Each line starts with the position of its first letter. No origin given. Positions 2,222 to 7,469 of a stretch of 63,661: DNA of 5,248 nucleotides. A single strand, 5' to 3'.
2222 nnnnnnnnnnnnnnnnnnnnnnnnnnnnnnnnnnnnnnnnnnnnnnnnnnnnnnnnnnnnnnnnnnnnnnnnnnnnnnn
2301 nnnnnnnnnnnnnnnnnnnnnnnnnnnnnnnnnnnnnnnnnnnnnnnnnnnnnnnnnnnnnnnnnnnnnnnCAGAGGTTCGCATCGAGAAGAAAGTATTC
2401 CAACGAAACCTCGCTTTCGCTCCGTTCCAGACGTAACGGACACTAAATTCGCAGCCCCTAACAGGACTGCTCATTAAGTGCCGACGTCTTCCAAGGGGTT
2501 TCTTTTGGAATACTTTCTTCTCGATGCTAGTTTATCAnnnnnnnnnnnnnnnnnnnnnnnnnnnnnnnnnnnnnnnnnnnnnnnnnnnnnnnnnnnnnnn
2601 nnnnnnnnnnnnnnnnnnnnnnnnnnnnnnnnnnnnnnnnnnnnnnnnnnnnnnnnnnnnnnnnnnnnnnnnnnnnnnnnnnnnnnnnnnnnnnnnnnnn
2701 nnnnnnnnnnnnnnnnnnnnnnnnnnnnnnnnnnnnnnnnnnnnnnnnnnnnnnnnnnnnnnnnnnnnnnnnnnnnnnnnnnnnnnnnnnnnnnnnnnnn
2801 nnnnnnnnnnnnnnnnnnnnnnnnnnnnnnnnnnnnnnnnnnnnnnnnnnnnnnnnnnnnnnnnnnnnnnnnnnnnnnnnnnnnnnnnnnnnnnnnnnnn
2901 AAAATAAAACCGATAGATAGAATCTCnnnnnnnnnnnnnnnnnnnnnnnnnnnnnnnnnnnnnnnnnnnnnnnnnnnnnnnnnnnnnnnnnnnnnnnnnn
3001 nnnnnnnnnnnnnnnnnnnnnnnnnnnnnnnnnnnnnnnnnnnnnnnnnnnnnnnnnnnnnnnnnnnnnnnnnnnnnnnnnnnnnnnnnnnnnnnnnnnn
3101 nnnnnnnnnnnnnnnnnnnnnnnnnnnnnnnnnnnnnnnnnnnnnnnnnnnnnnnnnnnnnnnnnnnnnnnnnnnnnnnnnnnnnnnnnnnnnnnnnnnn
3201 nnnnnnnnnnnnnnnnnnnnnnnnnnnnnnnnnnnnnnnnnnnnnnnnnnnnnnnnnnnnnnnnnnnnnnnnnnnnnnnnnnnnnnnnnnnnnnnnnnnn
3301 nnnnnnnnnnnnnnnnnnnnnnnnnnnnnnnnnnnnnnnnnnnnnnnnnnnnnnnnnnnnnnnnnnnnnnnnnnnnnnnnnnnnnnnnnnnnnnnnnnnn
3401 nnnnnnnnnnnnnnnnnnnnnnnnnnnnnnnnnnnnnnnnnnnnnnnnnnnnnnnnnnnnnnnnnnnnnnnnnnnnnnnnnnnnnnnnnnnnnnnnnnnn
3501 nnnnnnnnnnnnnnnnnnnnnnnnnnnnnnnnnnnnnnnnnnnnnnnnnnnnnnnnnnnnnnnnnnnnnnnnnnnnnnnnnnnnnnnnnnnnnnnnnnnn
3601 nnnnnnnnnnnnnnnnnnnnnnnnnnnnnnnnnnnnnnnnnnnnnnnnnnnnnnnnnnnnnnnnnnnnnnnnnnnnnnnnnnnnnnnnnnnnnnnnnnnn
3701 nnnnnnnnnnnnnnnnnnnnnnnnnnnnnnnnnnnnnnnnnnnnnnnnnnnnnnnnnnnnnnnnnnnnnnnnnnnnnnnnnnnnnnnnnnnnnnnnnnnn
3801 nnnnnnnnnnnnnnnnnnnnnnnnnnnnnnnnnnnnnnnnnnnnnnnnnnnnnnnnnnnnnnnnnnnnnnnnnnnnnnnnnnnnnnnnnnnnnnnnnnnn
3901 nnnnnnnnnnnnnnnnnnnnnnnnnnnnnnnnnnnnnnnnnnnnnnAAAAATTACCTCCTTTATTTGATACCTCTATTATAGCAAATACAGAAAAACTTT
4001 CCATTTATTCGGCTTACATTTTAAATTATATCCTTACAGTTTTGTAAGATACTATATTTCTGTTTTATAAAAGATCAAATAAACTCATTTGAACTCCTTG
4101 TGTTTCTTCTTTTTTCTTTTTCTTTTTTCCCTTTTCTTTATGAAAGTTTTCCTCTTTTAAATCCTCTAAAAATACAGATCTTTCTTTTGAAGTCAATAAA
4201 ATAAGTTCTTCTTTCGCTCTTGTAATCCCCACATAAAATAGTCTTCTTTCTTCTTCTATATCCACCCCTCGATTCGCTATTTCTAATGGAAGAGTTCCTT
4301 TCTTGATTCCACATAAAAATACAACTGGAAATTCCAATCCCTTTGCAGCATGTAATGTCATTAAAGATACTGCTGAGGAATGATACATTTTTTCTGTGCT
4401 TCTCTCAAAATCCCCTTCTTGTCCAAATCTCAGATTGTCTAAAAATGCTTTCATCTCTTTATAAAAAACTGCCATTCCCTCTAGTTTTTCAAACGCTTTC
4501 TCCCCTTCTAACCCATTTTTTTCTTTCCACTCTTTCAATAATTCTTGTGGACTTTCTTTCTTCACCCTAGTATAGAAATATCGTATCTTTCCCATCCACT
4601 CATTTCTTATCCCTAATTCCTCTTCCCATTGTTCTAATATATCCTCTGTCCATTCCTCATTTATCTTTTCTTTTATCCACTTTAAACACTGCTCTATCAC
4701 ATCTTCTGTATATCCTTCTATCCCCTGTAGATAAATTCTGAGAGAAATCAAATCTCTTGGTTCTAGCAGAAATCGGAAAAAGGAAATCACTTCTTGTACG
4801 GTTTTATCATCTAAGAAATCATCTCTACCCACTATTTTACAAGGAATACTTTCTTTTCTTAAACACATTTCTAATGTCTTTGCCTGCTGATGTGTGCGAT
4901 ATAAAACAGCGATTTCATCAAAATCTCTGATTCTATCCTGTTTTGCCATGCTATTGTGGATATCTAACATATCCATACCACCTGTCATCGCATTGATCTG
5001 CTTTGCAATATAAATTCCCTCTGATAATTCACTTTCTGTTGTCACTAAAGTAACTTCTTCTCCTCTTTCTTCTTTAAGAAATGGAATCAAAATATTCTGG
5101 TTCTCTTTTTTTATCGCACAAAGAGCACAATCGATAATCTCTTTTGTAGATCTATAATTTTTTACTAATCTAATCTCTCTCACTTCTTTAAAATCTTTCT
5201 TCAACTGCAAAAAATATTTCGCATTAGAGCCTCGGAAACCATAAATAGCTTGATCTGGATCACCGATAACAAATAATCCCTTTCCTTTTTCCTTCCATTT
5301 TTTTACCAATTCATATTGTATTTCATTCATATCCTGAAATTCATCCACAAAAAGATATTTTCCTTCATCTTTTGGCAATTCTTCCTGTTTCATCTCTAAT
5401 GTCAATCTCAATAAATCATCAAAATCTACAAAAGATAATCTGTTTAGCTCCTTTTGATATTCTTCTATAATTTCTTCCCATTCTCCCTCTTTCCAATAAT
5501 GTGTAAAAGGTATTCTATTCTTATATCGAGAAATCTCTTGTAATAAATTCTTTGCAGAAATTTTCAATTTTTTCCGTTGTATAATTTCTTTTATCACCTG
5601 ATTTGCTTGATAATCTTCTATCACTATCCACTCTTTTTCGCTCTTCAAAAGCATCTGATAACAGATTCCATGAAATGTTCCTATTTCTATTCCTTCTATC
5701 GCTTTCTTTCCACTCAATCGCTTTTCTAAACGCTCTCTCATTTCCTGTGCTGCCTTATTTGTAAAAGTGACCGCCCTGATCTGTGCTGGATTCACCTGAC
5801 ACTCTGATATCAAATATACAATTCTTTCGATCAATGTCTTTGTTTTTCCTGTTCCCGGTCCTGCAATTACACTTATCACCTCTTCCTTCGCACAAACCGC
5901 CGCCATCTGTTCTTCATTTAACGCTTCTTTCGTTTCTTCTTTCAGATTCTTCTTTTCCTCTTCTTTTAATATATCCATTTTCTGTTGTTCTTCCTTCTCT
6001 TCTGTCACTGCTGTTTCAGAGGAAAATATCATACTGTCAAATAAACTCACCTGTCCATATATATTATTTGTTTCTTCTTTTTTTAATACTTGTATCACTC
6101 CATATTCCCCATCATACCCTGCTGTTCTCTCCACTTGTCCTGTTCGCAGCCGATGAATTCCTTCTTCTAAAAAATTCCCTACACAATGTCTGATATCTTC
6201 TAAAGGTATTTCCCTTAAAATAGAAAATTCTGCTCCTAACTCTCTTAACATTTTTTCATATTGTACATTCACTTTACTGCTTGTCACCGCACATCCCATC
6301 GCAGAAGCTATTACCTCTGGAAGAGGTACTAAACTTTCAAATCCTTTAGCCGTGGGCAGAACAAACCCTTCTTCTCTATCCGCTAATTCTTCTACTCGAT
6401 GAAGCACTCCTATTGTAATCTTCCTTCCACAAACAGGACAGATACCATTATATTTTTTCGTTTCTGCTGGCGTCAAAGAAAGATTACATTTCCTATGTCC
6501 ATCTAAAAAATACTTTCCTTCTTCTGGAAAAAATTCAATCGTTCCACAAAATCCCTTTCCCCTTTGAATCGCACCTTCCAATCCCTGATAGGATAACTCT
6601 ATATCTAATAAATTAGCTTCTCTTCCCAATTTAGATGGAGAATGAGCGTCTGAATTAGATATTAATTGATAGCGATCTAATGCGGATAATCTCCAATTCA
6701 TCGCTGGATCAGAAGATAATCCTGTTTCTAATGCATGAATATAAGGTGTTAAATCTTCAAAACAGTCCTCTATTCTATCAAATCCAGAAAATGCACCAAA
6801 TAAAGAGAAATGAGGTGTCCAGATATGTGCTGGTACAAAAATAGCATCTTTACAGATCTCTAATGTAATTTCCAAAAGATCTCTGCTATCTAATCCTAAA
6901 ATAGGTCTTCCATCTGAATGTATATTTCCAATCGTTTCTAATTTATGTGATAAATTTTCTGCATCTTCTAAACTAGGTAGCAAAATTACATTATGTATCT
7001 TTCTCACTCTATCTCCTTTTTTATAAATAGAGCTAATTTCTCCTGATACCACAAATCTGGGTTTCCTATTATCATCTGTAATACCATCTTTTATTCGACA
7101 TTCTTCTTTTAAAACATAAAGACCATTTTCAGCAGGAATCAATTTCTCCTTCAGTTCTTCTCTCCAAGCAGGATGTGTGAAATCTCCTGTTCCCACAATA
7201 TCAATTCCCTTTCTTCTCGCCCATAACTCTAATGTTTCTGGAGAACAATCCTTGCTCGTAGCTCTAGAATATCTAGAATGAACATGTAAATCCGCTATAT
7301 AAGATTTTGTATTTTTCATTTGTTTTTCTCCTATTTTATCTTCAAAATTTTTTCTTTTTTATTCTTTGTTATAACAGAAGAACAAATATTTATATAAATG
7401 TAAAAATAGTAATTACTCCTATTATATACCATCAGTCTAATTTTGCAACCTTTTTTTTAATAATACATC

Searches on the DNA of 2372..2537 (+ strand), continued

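Call 52: search_with_rna_model(model_id=R1, sources=[L008, L014, L018, L023, L033, L036, L038, L040, L046, L052, L054], max_evalue=1, filters=off, show_alignments=4)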
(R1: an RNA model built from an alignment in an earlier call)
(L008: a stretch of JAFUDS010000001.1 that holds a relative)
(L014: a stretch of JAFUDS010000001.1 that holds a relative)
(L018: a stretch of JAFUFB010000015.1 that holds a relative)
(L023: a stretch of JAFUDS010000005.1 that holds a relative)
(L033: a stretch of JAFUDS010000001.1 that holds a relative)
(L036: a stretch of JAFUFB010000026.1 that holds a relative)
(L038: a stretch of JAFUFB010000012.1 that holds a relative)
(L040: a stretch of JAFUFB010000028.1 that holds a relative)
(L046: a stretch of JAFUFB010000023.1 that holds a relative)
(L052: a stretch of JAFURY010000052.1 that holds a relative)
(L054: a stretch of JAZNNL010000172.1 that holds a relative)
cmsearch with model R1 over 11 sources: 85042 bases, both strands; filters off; matches with E-value up to 1: 28.
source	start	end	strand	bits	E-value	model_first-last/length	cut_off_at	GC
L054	2523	2674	-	92.4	1.6e-24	1-165/165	no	0.47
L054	6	177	-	81.5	2.1e-21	1-165/165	no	0.46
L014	1099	1257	-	66.6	4.1e-17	1-165/165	no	0.62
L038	7316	7473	-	62.8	5.2e-16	1-165/165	no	0.66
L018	5623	5795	-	61.3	1.4e-15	1-165/165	no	0.64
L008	2125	2295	-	60.3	2.7e-15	1-165/165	no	0.62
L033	7098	7266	+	55.1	8.6e-14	1-165/165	no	0.63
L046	515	673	-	55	8.9e-14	1-165/165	no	0.63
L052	6345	6511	+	52.7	4.1e-13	1-165/165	no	0.65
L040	7376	7530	-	48.9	5.3e-12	35-129/165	no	0.68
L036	6355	6452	-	42.5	3.5e-10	36-128/165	no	0.68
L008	5315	5463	-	42.5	3.6e-10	1-165/165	no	0.64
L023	2635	2813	+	36.6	1.8e-08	1-165/165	no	0.69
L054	2528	2671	+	25.2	3.5e-05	1-165/165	no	0.48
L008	4693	4755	-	16.6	0.01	1-165/165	no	0.41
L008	6950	7002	-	16.1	0.015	1-165/165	no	0.51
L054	3858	3902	-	15.1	0.027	1-165/165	no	0.53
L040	7238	7305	+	14.5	0.041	1-165/165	no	0.51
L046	1961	1993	-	12.6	0.14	1-165/165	no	0.58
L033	5731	5763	+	12.4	0.16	1-165/165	no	0.58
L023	284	329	+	11.8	0.24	1-165/165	no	0.54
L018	3099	3145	+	11.8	0.25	1-165/165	no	0.55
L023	281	330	-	11.7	0.25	1-165/165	no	0.52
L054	4897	4943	+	11.7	0.26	1-165/165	no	0.28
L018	3098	3144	-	11.1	0.38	1-165/165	no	0.53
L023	7528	7570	+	10.5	0.56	1-165/165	no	0.23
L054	3860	3902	+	10.2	0.7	1-165/165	no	0.53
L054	9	176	+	10.1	0.76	1-165/165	no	0.46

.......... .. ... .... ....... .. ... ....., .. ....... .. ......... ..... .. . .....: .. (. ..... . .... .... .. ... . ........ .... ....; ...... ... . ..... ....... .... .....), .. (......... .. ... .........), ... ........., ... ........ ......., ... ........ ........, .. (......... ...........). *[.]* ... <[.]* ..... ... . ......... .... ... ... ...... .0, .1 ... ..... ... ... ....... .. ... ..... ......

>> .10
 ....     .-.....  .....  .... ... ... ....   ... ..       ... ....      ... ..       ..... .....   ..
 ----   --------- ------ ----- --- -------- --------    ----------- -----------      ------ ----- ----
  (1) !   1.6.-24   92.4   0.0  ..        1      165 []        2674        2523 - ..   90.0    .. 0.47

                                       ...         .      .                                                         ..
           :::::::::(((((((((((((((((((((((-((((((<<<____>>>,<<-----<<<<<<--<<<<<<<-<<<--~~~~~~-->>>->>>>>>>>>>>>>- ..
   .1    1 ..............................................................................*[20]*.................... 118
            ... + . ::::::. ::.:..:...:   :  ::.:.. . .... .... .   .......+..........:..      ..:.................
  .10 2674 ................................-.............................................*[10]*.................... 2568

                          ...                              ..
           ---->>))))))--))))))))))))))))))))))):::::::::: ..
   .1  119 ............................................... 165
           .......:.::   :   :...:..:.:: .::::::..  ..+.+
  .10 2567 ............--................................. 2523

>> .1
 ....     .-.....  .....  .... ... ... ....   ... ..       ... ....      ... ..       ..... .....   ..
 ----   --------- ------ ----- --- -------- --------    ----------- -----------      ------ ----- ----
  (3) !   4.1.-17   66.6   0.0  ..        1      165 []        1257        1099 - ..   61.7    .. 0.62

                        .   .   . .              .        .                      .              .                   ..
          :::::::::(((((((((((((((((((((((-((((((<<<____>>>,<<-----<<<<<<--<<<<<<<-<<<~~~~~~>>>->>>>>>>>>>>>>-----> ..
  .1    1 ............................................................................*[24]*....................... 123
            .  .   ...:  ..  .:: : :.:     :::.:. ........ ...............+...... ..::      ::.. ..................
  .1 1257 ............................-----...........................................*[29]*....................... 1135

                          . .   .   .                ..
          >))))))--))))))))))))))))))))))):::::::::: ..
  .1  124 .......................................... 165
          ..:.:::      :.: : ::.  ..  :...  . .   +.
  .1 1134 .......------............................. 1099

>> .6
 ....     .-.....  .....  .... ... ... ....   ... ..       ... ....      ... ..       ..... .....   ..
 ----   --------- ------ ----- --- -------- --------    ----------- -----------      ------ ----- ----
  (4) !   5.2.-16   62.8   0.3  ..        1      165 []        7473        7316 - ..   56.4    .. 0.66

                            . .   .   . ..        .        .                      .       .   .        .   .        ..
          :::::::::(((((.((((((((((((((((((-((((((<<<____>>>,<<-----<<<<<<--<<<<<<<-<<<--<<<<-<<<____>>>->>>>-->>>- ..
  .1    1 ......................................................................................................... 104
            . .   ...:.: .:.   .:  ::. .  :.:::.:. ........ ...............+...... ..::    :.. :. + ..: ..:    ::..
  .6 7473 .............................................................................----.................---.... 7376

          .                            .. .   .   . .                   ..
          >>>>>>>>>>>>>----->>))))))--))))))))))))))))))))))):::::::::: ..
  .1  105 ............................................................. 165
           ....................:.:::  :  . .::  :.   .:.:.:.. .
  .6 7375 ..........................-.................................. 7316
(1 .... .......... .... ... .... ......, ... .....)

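Call 54: search_dna_similar(query=window:2372-2537:+, collection=plasmids, mode=distant, max_evalue=0.01, max_rows=20)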
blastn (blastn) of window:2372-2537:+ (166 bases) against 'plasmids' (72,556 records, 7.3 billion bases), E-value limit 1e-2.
No match.

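Call 55: search_dna_similar(query=window:2372-2537:+, collection=phages, mode=distant, max_evalue=0.01, max_rows=20)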
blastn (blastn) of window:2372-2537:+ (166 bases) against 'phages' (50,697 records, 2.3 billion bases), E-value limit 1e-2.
No match.

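Call 63: search_with_rna_model(model_id=R1, sources=[L091, L092, L093, L094, L095, L096, L097, L098, L099, L100], max_evalue=0.01)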
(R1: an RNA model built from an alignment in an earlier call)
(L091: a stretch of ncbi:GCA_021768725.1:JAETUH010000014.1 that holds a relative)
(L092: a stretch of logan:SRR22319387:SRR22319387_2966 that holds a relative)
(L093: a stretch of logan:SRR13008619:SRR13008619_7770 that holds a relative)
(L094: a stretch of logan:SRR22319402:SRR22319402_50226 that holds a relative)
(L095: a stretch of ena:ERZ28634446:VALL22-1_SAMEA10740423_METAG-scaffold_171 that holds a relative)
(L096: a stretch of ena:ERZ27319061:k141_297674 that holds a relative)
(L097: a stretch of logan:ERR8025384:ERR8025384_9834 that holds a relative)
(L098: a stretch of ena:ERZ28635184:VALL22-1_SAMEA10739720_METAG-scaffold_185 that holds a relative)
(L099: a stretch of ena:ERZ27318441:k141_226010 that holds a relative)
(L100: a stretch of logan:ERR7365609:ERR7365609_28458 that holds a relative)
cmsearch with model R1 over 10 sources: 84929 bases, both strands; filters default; matches with E-value up to 0.01: 12.
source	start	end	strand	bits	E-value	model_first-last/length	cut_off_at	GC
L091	7319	7482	-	172.8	1.2e-47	1-165/165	no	0.43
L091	7064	7227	+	167.5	4e-46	1-165/165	no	0.49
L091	2214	2384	-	163.9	4.5e-45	1-165/165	no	0.5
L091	12263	12432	-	162.4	1.2e-44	1-165/165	no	0.51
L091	1744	1910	+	141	1.6e-38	1-165/165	no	0.51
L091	7320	7483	+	45.7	4.2e-11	1-165/165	no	0.43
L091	7063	7226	-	36.1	2.5e-08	1-165/165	no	0.48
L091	12264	12433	+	35.6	3.4e-08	1-165/165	no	0.5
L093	1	51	-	26.2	1.7e-05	1-51/165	3'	0.47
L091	2215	2385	+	26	2e-05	1-165/165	no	0.5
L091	1743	1909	-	26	2e-05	1-165/165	no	0.51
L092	1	51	-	23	0.00015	1-51/165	3'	0.43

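Call 78: search_with_rna_model(model_id=R1, sources=[L101, L102, L103, L104, L105], max_evalue=1, filters=off)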
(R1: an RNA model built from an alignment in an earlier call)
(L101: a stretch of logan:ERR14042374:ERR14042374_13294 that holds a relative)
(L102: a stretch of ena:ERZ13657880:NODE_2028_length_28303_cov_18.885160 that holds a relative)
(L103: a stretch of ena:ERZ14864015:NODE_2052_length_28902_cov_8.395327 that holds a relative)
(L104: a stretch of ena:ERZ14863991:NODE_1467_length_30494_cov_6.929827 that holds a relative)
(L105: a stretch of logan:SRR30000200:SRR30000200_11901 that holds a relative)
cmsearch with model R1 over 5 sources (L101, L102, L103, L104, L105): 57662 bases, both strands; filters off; matches with E-value up to 1: 12.
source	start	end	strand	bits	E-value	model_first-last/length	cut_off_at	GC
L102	10058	10131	+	14.3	0.032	1-165/165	no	0.38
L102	10406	10467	+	13.7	0.048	1-165/165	no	0.42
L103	10070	10121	+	12.7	0.088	1-165/165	no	0.44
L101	575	638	+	11.9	0.15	1-165/165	no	0.3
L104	11968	12008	+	11.6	0.19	1-165/165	no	0.24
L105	9258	9298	+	11.6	0.19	1-165/165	no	0.24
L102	4681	4721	+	11.2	0.24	1-165/165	no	0.37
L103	4681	4721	+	11.2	0.24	1-165/165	no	0.37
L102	10057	10130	-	10.3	0.43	1-165/165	no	0.38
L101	17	121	-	9.8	0.63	1-165/165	no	0.29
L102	4680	4720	-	9.6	0.7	1-165/165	no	0.37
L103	4680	4720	-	9.6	0.7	1-165/165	no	0.37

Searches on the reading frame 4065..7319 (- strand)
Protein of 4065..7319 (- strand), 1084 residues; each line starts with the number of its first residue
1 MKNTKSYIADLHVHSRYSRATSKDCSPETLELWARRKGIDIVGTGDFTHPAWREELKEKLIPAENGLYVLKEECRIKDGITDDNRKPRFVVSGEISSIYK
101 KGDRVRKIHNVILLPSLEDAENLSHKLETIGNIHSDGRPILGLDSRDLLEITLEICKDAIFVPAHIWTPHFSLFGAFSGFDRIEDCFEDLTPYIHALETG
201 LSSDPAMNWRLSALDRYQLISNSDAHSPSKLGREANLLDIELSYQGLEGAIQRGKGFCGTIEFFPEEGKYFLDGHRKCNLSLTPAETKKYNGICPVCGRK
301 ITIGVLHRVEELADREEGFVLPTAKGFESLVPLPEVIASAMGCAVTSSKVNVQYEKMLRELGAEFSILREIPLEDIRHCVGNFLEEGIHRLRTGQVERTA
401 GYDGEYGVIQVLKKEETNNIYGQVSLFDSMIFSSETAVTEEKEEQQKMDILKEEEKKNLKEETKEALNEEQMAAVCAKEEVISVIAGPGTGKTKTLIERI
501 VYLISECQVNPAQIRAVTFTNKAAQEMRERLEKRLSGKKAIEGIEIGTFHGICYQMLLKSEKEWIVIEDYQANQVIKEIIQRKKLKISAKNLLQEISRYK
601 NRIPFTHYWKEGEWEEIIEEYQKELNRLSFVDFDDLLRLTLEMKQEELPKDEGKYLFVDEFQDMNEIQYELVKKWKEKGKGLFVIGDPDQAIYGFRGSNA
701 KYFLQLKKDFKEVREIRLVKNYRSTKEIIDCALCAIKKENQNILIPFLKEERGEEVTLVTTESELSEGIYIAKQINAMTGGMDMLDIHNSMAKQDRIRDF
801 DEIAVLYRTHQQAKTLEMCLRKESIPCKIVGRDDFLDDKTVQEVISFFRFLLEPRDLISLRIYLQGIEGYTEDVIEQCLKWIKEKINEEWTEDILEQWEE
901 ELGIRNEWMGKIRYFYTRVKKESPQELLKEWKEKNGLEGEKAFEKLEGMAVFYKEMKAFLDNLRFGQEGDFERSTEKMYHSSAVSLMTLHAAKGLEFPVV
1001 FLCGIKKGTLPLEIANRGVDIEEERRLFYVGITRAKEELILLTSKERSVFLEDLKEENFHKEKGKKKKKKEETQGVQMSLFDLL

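Call 13: search_protein_families(library=pfam, proteins=[window:4065-7319:-])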
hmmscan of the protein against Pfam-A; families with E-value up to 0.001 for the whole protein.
window:4065-7319:- (1084 aa): 7 families
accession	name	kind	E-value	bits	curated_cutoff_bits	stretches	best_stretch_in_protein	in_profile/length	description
PF00580.27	UvrD-helicase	-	7e-63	213.3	23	1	467-711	1-271/271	UvrD/REP helicase N-terminal domain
PF13361.12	UvrD_C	-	6.6e-48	164.3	25.6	1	716-1045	1-349/350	UvrD-like helicase C-terminal domain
PF13245.12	AAA_19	-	3.5e-27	95.6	25.1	1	472-696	2-134/134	AAA domain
PF13538.12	UvrD_C_2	-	9.7e-10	38.6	27.4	1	986-1042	4-52/52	UvrD-like helicase C-terminal domain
PF01443.25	Viral_helicase1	-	9e-08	32.6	21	0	971-1043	164-228/228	Viral superfamily 1 RNA helicase core domain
PF13604.12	AAA_30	-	6.2e-06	26.5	27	0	467-532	2-67/191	AAA domain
PF13086.12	AAA_11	-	3.3e-05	24.2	27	1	467-541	2-84/257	AAA domain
